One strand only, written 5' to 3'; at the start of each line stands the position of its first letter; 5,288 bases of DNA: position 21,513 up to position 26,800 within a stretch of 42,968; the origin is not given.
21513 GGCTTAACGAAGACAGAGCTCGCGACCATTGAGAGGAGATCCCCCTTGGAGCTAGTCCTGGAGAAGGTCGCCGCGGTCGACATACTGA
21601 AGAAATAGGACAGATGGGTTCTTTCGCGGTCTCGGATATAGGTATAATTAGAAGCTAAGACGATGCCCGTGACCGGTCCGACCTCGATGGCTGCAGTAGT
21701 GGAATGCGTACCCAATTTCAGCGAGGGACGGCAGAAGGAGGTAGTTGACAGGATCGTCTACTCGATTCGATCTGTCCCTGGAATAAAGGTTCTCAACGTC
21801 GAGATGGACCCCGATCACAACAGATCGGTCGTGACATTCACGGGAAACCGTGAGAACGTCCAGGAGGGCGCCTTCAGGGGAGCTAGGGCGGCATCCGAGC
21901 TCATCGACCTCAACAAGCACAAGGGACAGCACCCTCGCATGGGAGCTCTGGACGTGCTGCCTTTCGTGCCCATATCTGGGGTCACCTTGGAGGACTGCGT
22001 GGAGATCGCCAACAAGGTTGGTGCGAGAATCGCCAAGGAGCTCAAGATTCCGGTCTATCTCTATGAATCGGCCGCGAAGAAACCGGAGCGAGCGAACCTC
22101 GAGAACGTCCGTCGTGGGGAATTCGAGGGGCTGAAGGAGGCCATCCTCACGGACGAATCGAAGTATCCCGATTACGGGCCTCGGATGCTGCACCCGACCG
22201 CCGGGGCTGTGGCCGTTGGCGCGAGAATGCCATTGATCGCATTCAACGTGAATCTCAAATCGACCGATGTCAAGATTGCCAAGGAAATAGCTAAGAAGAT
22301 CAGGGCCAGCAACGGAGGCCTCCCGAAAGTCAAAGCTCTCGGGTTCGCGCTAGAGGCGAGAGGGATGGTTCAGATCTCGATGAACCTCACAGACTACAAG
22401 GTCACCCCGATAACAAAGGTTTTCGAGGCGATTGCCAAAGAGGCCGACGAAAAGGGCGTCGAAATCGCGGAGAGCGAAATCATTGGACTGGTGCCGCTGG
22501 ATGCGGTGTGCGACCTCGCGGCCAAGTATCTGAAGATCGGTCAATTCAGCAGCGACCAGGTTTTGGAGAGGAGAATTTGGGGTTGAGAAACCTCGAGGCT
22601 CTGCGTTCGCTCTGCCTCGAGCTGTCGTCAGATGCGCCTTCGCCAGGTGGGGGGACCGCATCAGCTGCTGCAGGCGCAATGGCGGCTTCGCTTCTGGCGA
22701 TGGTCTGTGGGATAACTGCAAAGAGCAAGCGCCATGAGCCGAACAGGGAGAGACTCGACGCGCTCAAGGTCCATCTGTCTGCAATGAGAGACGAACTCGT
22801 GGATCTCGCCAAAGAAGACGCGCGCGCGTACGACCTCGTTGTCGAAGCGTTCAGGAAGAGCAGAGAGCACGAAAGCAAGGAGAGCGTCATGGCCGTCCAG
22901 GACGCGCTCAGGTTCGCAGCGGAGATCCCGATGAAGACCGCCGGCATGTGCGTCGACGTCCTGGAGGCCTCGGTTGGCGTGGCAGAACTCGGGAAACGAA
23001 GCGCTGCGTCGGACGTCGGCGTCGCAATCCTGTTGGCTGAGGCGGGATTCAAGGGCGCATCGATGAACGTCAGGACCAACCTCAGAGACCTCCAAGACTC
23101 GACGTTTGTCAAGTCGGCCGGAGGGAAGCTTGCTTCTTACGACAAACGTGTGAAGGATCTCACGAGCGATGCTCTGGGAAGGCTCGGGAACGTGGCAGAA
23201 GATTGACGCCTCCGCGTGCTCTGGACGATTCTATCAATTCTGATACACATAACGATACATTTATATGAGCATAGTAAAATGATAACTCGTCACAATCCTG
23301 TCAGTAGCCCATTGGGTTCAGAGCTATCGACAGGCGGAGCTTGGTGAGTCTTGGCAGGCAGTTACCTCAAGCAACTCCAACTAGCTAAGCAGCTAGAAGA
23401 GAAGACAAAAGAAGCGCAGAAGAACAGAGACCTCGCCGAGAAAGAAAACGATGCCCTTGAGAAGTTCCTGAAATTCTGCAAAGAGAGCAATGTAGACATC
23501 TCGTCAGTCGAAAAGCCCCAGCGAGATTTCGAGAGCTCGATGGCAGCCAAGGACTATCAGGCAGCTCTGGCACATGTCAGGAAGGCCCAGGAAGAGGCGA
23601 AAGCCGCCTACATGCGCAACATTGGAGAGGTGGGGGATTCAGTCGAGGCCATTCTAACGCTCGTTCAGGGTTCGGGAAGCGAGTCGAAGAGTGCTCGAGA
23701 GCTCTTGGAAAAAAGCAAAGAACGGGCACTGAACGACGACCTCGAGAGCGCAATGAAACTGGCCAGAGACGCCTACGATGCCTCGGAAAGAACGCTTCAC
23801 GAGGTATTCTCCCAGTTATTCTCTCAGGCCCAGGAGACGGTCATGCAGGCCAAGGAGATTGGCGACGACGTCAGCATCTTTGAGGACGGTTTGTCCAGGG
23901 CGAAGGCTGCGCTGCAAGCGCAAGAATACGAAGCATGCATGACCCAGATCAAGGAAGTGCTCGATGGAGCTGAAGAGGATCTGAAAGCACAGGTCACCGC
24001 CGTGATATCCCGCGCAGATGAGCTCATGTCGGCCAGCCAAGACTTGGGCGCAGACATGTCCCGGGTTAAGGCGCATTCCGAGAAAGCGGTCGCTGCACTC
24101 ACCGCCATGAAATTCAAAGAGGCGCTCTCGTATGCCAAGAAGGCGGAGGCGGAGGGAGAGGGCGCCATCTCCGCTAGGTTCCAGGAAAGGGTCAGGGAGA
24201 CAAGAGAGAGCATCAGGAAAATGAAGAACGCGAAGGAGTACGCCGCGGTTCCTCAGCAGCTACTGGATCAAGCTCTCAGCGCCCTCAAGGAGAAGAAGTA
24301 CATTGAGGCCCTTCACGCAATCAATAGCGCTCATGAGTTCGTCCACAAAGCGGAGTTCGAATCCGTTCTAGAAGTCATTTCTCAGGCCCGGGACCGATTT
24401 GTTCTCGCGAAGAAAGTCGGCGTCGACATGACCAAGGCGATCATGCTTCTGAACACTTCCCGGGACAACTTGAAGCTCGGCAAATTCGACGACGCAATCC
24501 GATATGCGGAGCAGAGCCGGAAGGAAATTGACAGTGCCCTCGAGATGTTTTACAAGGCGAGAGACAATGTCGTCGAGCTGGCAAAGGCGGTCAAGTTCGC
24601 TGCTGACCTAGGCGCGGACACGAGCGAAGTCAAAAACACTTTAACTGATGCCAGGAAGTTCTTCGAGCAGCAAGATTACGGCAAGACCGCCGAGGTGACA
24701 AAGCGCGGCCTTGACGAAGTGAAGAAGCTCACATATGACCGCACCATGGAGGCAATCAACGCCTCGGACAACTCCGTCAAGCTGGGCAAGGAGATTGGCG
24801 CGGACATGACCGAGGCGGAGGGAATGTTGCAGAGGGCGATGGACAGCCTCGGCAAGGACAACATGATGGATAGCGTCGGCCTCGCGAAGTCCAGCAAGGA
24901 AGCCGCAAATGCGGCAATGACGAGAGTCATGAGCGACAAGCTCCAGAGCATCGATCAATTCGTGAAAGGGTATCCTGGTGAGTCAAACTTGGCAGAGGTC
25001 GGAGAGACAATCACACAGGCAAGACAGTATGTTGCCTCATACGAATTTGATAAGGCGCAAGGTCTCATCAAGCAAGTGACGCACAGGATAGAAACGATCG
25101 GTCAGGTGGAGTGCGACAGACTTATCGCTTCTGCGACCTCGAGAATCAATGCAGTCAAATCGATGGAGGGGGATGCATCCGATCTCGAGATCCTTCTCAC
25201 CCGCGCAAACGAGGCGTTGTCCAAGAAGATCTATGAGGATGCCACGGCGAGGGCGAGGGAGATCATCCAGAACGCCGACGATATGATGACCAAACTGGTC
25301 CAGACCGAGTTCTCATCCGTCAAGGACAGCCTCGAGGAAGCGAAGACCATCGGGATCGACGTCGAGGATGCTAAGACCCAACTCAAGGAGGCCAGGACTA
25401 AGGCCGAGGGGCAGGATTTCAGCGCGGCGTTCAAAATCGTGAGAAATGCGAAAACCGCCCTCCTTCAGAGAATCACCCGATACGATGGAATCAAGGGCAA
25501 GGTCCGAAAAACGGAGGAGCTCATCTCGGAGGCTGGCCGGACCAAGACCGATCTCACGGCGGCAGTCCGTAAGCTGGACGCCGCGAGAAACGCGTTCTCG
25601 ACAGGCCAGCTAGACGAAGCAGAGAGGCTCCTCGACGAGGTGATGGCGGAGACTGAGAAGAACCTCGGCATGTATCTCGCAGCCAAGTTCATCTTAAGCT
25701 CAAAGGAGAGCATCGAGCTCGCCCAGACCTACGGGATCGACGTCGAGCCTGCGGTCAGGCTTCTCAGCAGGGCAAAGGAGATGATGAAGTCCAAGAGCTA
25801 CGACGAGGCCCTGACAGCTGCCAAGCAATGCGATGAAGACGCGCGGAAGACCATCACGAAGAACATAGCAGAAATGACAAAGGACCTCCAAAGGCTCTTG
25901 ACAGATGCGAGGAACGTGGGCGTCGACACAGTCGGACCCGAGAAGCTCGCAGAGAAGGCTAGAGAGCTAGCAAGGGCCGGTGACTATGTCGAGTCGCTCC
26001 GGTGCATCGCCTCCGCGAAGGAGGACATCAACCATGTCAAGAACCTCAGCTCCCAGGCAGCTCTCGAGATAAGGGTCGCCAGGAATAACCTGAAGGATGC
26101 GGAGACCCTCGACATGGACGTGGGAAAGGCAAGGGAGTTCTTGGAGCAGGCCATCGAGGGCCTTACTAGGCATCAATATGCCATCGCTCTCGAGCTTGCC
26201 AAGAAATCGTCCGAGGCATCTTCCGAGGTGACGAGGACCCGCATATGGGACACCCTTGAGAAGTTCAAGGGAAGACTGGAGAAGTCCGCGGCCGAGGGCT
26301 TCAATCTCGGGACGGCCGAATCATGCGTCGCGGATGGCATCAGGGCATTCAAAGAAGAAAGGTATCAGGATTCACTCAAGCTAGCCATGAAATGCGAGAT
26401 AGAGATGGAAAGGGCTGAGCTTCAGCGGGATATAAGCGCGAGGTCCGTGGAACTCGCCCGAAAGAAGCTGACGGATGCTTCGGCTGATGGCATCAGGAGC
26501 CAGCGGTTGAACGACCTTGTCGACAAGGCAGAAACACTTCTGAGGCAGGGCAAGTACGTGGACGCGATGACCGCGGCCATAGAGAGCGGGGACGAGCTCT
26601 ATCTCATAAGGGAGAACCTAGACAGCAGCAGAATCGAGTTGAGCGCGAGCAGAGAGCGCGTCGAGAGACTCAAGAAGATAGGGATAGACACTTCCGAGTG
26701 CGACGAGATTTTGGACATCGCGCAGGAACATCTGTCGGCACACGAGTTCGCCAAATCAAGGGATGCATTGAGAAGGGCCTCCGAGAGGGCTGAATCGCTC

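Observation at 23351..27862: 1,503-aa cytosolic protein made of ~21 tandem ~62-residue helical repeats, capped by an Ig-like beta domain and a zinc finger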

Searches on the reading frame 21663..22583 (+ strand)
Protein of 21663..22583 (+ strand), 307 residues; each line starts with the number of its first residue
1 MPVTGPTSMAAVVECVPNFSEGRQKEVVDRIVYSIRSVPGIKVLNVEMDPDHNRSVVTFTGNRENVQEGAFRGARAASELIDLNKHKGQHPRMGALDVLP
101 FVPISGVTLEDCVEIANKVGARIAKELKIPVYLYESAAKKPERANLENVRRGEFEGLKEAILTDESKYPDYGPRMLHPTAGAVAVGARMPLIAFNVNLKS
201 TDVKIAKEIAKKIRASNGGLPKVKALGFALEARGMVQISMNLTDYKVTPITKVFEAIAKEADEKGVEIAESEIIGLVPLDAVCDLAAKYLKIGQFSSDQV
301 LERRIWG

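Call 18: search_protein_families(library=pfam, proteins=[window:21663-22583:+], max_evalue=0.001)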
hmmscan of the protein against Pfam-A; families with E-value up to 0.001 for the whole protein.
window:21663-22583:+ (307 aa): 2 families
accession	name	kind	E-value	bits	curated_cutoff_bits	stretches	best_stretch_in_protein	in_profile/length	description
PF07837.17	FTCD_N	-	1.4e-74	250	27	1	12-188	1-176/176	Formiminotransferase domain, N-terminal subdomain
PF02971.19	FTCD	-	7.7e-29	100.9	24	1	191-291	2-108/145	Formiminotransferase domain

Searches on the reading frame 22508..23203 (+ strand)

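Call 18: search_protein_families(library=pfam, proteins=[window:22508-23203:+], max_evalue=0.001)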
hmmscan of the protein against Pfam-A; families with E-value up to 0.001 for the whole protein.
window:22508-23203:+ (232 aa): 1 family
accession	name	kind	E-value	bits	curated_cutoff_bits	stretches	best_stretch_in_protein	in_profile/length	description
PF04961.17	FTCD_C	-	9.2e-45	153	24.5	1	33-204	3-176/182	Formiminotransferase-cyclodeaminase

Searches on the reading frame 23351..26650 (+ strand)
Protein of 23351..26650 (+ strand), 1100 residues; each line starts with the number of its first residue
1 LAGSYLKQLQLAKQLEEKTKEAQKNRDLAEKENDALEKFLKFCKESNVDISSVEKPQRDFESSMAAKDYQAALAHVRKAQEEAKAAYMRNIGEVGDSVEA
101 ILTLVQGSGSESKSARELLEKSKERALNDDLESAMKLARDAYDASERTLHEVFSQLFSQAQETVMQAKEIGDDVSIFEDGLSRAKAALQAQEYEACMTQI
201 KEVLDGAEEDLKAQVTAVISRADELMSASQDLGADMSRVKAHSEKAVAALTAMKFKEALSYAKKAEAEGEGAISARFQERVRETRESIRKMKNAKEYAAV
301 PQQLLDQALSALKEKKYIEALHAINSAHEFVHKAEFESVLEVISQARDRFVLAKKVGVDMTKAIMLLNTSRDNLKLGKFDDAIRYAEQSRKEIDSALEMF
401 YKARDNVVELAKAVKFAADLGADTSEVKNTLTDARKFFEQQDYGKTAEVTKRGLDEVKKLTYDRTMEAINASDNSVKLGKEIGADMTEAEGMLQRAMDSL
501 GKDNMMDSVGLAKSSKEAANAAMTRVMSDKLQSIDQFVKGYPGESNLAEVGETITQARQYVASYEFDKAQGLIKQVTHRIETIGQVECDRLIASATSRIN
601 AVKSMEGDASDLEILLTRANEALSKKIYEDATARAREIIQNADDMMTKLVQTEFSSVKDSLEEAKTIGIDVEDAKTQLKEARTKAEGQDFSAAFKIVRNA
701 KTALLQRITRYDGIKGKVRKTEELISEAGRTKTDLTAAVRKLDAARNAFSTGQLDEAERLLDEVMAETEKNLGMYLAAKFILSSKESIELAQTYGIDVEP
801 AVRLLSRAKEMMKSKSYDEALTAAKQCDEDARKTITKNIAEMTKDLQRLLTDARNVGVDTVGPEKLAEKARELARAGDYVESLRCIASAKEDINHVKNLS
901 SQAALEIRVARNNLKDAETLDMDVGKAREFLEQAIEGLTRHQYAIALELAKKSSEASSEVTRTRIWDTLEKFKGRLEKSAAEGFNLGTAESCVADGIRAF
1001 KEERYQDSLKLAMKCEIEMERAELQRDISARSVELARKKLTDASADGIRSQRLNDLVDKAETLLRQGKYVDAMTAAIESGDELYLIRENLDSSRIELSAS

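Call 29: predict_structure(alignment_id=A1)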
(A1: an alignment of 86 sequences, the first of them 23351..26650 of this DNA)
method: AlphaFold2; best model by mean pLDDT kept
length: 1100 residues; sequences in the alignment: 86
mean_pLDDT: 83.9   pTM: 0.33
mean pLDDT of the five models: 83.9, 82.2, 80.8, 79.8, 76.6
residues with pLDDT >= 90: 139; 70-90: 891; 50-70: 69; < 50: 1
segments of 3 or more residues with pLDDT < 50: none
pLDDT, mean of each block of 10 residues (from residue 1): 63 74 82 89 84 87 85 88 88 88 80 84 85 88 90 90 86 85 89 88 87 88 83 80 90 86 89 84 81 70 87 83 83 70 64 63 78 72 75 71 77 79 81 84 79 84 86 87 85 86 82 88 87 81 66 86 86 84 82 89 86 88 82 88 90 87 82 89 88 89 87 85 80 79 88 85 85 85 90 89 91 88 90 90 90 80 89 86 91 87 89 80 79 89 88 86 83 80 71 86 82 82 82 90 86 91 85 90 89 83
secondary structure, 60 per line:
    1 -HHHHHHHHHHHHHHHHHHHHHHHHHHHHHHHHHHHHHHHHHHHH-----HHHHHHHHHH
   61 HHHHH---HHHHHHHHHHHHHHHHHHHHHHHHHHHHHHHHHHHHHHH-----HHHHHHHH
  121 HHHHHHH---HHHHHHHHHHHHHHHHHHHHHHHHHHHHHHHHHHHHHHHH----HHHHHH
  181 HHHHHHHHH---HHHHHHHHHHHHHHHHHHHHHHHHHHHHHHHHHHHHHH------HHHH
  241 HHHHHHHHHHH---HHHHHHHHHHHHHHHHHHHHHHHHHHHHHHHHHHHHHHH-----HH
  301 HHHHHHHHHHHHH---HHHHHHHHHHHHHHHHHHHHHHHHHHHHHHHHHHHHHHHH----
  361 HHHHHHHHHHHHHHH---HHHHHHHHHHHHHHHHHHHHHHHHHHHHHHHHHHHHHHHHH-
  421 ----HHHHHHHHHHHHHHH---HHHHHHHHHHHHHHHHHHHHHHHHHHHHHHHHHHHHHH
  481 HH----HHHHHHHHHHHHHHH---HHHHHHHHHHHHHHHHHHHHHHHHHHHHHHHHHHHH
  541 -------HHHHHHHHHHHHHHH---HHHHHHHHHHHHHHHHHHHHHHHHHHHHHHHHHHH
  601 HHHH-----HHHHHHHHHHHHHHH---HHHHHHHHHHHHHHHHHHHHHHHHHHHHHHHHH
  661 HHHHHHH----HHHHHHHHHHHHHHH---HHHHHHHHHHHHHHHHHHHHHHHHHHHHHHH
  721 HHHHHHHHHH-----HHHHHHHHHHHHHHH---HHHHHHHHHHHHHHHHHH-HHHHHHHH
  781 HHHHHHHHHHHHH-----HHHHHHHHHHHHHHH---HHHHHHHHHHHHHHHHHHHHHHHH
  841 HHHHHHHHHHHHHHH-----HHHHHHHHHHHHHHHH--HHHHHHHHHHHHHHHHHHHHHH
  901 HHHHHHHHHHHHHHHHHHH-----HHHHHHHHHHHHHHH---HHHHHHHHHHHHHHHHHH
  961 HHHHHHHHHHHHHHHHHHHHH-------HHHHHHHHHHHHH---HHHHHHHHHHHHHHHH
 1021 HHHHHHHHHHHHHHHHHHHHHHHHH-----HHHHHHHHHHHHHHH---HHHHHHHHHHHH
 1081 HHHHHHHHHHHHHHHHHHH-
elements in order (helices of 4 or more, strands of 3 or more residues): H2-45 H51-65 H69-107 H113-127 H131-170 H175-189 H193-230 H237-251 H255-293 H299-313 H317-356 H361-375 H379-419 H425-439 H443-482 H487-501 H505-540 H548-562 H566-604 H610-624 H628-667 H672-686 H690-730 H736-750 H754-771 H773-793 H799-813 H817-855 H861-876 H879-919 H925-939 H943-981 H989-1001 H1005-1045 H1051-1065 H1069-1099

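Call 32: fold_search(model_id=the predicted structure, library=pdb)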
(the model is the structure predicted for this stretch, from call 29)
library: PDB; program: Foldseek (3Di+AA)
matches with E <= 10: 58; with E <= 0.001: 0
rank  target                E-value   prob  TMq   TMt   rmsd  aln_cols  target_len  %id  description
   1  7uni_C                1.5e-01  0.84  0.06  0.25  19.7       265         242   18  De novo designed chlorophyll dimer protein with Zn pheophorbide a methyl ester, SP2-ZnPPaM (released 2023-04-19)
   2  7uni_A                1.7e-01  0.84  0.06  0.25  20.2       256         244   18  De novo designed chlorophyll dimer protein with Zn pheophorbide a methyl ester, SP2-ZnPPaM (released 2023-04-19)
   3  7uni_D                1.7e-01  0.51  0.05  0.20  22.3       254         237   17  De novo designed chlorophyll dimer protein with Zn pheophorbide a methyl ester, SP2-ZnPPaM (released 2023-04-19)
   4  7unh_A                2.0e-01  0.80  0.07  0.24  20.4       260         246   18  De novo designed chlorophyll dimer protein in apo state, SP2 (released 2023-04-19)
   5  7uni_B                5.5e-01  0.54  0.07  0.25  19.7       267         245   18  De novo designed chlorophyll dimer protein with Zn pheophorbide a methyl ester, SP2-ZnPPaM (released 2023-04-19)
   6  7unh_B                7.4e-01  0.21  0.06  0.19  21.9       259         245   17  De novo designed chlorophyll dimer protein in apo state, SP2 (released 2023-04-19)
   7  8glt_1                1.5e+00  0.25  0.06  0.25  19.8       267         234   17  Backbone model of de novo-designed chlorophyll-binding nanocage O32-15 (released 2024-03-27)
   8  8w20_A                1.6e+00  0.04  0.08  0.11  57.1      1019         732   14  Umb1 umbrella toxin particle (released 2024-04-17)
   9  9lm9_A                1.6e+00  0.08  0.06  0.14  32.8       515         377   14  Crystal structure of bvFP-Pfr21 (released 2026-01-28)
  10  7udn_A                1.9e+00  0.11  0.05  0.17  39.8       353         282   17  Crystal structure of designed helical repeat protein RPB_PLP1_R6 in alternative conformation 2 (released 2023-03-22)
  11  6bfi_A                2.2e+00  0.04  0.09  0.11  48.1       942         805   11  Vinculin homolog in a sponge (phylum Porifera) reveals vertebrate-like cell adhesions involved in early multicellular  (released 2018-06-13)
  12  7nyx_A                2.3e+00  0.01  0.05  0.04  86.9      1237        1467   12  Cryo-EM structure of the MukBEF-MatP-DNA monomer (closed conformation) (released 2021-07-07)
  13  1st6                  3.1e+00  0.02  0.07  0.07  51.9      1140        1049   11  Crystal structure of a cytoskeletal protein (released 2004-08-03)
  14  7x0t_A                3.3e+00  0.03  0.06  0.08  36.2       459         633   13  Cryo-EM structure of human ABCD1 E630Q in the presence of C26:0-CoA and ATP (released 2023-03-22)
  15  4igg_B                3.6e+00  0.02  0.06  0.07  41.9       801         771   12  Full-length human alpha-catenin crystal structure (released 2012-12-26)
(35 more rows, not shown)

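Call 33: find_related_loci(query=A1, collection=genome_contigs, flank=6000)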
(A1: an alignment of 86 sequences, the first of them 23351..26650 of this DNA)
Query A1 (1100 aa) in genome_contigs; peptide patterns used: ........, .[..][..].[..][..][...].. (x = any residue, [..] = any of these).
186 stretches matched a pattern; 43 encode a relative of the query (tblastn E <= 1e-3); 42 distinct loci.
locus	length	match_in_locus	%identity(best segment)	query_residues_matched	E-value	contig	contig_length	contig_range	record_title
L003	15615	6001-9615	94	1-1100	0e+0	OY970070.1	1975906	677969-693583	MAG: uncultured Thermoplasmata archaeon isolate MFD04408.bin.c.5 genome assembly, chromosome: 1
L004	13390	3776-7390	80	1-1100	0e+0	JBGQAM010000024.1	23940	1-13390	MAG: Thermoplasmata archaeon isolate OBJ2_061818_130_30 k141_128611_length_23940_cov_8.9092, whole genome shotgun sequen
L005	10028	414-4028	80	1-1100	0e+0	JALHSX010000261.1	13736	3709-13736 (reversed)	MAG: Thermoplasmata archaeon isolate PFL9 seq_3580396, whole genome shotgun sequence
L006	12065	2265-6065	71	1-1100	0e+0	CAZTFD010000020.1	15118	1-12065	MAG TPA_asm: uncultured Thermoplasmata archaeon isolate binchicken_co364_9 genome assembly, contig: NODE_4802_length_151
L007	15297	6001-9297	70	1-1100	0e+0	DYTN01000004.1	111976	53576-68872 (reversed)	MAG TPA_asm: Methanobacteriota archaeon isolate DR5_60_8 Afr_mines_DR5_16_length_111976_cov_3_388926, whole genome shotg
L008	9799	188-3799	65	1-1099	0e+0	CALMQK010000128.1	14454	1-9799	MAG TPA_asm: uncultured euryarchaeote isolate ERR2868536_bin.126_CONCOCT_v1.1_MAG genome assembly, contig: ERZ841185.421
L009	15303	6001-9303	66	1-1100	0e+0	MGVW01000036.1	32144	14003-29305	MAG: Euryarchaeota archaeon RBG_13_57_23 RBG_13_scaffold_3242, whole genome shotgun sequence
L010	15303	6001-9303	63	1-1100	0e+0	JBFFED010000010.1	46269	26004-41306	MAG: Thermoplasmata archaeon isolate Mix_mud13.2021.11.63 k141_2226658_length_46269_cov_9.9982, whole genome shotgun seq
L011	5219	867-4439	64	1-1100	0e+0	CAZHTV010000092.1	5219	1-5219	MAG TPA_asm: uncultured Thermoplasmata archaeon isolate binchicken_co327_193 genome assembly, contig: NODE_11147_length_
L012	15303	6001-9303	63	1-1100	0e+0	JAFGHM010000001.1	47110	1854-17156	MAG: Thermoplasmatota archaeon isolate Zod_Metabat.1462 k87_21579, whole genome shotgun sequence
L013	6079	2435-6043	58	1-1099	0e+0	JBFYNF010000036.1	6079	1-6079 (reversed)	MAG: Thermoplasmata archaeon isolate PPR_0081 PPR_0081_bin.95.fa_k121_2891502, whole genome shotgun sequence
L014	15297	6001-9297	57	1-1099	0e+0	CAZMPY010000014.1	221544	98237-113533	MAG TPA_asm: uncultured Thermoplasmata archaeon isolate binchicken_co255_206 genome assembly, contig: k141_4403027, whol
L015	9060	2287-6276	56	1-1099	0e+0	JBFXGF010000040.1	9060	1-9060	MAG: Thermoplasmata archaeon isolate CA_2019_TPIn_157 NODE_29337_length_9060_cov_3.431658_TPIn, whole genome shotgun seq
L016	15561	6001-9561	56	1-1099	0e+0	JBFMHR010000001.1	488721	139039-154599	MAG: Thermoplasmatota archaeon isolate MAG329 MAG329_1, whole genome shotgun sequence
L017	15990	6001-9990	56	1-1099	0e+0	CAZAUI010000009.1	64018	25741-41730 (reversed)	MAG TPA_asm: uncultured Thermoplasmata archaeon isolate SRP319275_co4_87 genome assembly, contig: NODE_239_length_64018_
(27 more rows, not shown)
